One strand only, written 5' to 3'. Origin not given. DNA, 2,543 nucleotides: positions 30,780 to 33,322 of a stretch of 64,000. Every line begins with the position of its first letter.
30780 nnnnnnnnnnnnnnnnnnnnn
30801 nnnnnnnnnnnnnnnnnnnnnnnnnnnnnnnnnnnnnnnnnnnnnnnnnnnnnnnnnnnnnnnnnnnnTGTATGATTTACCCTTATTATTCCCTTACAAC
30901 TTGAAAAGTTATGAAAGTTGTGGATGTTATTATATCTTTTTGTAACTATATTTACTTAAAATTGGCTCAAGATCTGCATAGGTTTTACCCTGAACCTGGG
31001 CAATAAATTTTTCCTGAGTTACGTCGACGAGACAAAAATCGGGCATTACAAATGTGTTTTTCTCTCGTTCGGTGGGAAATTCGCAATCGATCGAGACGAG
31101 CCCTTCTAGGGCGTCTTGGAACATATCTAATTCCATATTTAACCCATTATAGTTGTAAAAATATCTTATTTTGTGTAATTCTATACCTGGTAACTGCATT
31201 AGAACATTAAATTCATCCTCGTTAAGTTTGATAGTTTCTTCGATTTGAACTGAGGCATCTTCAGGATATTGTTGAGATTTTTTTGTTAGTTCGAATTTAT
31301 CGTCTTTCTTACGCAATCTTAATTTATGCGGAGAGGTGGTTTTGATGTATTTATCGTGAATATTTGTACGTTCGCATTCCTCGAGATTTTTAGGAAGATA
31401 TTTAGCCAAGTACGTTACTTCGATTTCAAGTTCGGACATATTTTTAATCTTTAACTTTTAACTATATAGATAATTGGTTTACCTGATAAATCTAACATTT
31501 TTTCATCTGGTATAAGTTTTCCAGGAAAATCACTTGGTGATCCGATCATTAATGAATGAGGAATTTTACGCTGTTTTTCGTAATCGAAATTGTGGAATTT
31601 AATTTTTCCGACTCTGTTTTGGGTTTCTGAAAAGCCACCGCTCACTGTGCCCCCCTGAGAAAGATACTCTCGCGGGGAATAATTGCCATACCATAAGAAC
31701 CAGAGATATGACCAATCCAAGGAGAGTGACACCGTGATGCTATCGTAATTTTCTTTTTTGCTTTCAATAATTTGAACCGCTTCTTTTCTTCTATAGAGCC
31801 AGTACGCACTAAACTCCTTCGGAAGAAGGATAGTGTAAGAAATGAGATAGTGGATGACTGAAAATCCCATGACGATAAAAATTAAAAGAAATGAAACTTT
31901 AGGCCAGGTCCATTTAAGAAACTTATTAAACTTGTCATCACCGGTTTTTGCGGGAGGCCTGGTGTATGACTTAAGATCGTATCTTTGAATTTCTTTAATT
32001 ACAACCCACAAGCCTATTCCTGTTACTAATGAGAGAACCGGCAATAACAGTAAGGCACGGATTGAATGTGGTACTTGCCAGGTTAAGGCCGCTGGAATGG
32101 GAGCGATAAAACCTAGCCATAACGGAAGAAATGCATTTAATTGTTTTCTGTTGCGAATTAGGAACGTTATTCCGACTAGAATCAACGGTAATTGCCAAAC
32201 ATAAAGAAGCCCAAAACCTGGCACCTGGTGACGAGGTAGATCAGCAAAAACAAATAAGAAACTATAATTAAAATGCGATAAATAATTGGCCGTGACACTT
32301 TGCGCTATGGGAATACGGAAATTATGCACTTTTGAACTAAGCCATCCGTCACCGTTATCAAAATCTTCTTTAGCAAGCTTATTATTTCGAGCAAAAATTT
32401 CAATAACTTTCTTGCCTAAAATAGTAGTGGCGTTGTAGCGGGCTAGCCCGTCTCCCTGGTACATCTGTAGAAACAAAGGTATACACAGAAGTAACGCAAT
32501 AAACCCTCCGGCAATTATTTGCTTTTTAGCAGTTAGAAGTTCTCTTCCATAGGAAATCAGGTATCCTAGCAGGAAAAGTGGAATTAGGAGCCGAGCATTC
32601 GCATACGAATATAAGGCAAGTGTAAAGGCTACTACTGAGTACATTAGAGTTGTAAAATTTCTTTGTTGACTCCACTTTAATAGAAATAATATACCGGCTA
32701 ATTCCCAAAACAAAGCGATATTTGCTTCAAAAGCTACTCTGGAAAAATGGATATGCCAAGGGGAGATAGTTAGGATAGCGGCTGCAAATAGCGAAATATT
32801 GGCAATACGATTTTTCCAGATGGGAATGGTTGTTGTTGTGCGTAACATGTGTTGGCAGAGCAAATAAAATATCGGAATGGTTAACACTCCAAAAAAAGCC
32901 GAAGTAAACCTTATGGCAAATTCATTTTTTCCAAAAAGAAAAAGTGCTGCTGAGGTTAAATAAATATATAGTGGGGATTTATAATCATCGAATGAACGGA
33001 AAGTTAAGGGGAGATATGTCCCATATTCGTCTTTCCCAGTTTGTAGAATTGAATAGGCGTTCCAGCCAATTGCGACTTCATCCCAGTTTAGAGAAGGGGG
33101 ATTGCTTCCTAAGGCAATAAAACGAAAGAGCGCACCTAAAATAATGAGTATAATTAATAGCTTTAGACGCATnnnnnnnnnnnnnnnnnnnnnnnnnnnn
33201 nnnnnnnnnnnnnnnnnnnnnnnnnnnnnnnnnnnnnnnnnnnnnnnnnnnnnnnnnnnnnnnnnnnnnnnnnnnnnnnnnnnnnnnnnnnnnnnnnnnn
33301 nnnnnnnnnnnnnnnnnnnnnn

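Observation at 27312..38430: Array of five GT-C (PMT_2 / ArnT-PMT-like) glycosyltransferase paralogs interleaved with a CYTH protein and a second giant polytopic membrane protein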

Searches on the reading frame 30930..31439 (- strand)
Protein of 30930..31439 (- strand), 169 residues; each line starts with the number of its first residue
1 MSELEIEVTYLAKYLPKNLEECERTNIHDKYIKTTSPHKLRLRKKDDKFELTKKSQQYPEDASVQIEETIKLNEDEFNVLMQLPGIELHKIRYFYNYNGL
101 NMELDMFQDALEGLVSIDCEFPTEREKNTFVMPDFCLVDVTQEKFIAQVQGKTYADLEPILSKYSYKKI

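Call 4: search_protein_families(library=pfam, proteins=[window:30930-31439:-], max_evalue=0.01)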
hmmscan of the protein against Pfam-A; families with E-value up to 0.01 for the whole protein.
window:30930-31439:- (169 aa): 0 families

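Call 5: search_protein_families(library=ncbifam, proteins=[window:30930-31439:-], max_evalue=0.01)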
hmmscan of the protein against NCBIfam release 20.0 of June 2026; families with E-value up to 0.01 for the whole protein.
window:30930-31439:- (169 aa): 0 families

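Call 21: search_protein_families(library=pfam, proteins=[window:30930-31439:-], max_evalue=10)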
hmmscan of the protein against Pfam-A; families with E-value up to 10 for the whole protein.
window:30930-31439:- (169 aa): 0 families
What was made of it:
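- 30930..31439 (-): CYTH/TTM-like cytoplasmic protein, 169 aa. No Pfam hit (calls 4, 21).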

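Call 22: search_solved_structures(query=window:30930-31439:-, max_evalue=10, show_alignments=2)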
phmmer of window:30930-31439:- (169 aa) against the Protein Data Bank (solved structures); distinct sequences matched with E-value up to 10: 2.
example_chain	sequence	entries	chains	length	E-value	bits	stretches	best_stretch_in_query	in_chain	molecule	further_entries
2fbl_A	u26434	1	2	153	9.4e-05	25.6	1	21-144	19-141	hypothetical protein NE1496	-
3typ_A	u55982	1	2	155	9.8e-05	25.6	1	21-144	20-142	Uncharacterized protein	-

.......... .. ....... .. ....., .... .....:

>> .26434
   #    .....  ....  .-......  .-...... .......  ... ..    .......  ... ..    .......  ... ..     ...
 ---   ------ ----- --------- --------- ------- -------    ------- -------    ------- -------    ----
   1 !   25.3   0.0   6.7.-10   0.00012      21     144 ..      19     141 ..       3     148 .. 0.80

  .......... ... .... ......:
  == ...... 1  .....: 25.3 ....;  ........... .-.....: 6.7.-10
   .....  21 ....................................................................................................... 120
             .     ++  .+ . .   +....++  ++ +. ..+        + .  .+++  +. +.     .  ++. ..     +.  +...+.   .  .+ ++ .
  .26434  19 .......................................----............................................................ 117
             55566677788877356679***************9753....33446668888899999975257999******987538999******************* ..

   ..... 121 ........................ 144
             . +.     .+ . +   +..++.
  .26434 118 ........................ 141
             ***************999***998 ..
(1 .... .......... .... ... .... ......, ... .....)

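Call 79: search_solved_structures(query=A4, max_evalue=1, show_alignments=1)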
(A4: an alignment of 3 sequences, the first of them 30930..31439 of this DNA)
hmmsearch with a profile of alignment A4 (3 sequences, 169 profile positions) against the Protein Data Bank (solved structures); distinct sequences matched with E-value up to 1: 2.
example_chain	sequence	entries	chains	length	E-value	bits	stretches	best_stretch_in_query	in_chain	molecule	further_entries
2fbl_A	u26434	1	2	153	1.5e-07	34.7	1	5-145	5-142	hypothetical protein NE1496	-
3typ_A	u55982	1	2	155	1.6e-07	34.6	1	5-145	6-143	Uncharacterized protein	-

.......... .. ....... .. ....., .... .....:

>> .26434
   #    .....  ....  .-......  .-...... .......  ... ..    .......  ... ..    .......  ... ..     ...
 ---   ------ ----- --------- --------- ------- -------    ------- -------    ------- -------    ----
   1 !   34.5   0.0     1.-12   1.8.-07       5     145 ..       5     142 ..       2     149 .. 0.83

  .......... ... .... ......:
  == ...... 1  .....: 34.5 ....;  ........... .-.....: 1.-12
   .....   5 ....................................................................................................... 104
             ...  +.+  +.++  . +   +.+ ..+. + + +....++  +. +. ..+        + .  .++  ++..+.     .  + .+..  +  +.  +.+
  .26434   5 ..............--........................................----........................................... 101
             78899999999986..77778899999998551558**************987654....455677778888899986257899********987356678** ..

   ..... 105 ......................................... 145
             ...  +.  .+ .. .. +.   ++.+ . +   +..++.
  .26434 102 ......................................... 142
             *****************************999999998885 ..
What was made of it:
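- On CYTH / triphosphate tunnel metalloenzyme (169-aa protein): The profile matches NE1496 (2fbl/3typ) at E 1.5e-7, residues 5-145 against 5-142 (call 79).
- Checked: A three-sequence profile matches NE1496 (2fbl/3typ) at E 1.5e-7 over residues 5-145 (calls 22, 79).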

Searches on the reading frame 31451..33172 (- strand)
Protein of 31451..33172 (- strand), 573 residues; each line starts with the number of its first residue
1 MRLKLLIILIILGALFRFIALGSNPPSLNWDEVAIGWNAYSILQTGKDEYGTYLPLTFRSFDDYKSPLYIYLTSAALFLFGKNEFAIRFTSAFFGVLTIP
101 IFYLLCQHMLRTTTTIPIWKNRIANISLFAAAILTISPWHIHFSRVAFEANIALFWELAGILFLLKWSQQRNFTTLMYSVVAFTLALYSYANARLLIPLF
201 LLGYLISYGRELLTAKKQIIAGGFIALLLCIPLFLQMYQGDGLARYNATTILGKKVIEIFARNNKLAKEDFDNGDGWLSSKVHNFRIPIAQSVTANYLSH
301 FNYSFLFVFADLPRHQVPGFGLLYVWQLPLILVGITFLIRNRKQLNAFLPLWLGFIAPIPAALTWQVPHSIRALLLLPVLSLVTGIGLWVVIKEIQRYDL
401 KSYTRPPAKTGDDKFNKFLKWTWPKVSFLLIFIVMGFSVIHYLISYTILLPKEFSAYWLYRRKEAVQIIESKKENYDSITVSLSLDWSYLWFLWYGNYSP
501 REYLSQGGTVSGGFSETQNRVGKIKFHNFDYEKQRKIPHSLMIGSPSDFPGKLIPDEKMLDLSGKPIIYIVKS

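Call 4: search_protein_families(library=pfam, proteins=[window:31451-33172:-], max_evalue=0.01)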
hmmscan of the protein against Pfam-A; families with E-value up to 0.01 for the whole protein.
window:31451-33172:- (573 aa): 2 families
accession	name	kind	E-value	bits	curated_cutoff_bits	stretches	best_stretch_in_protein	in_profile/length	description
PF13231.12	PMT_2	-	9.4e-10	39.4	26.1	1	65-233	2-157/160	Dolichyl-phosphate-mannose-protein mannosyltransferase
PF02366.24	PMT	-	4e-06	27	22.7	1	14-179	7-166/245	Dolichyl-phosphate-mannose-protein mannosyltransferase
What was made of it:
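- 31451..33172 (-): PMT_2-type GT-C paralog, 573 aa. Pfam PMT_2 39.4 and PMT 27.0 bits (call 4).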

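Call 5: search_protein_families(library=ncbifam, proteins=[window:31451-33172:-], max_evalue=0.01)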
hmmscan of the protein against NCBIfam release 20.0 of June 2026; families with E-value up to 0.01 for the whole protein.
window:31451-33172:- (573 aa): 1 family
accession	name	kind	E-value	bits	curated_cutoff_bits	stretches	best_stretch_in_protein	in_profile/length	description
TIGR03663.1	TIGR03663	subfamily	5.6e-12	45.4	126.25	1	6-215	4-190/435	flippase activity-associated protein Agl23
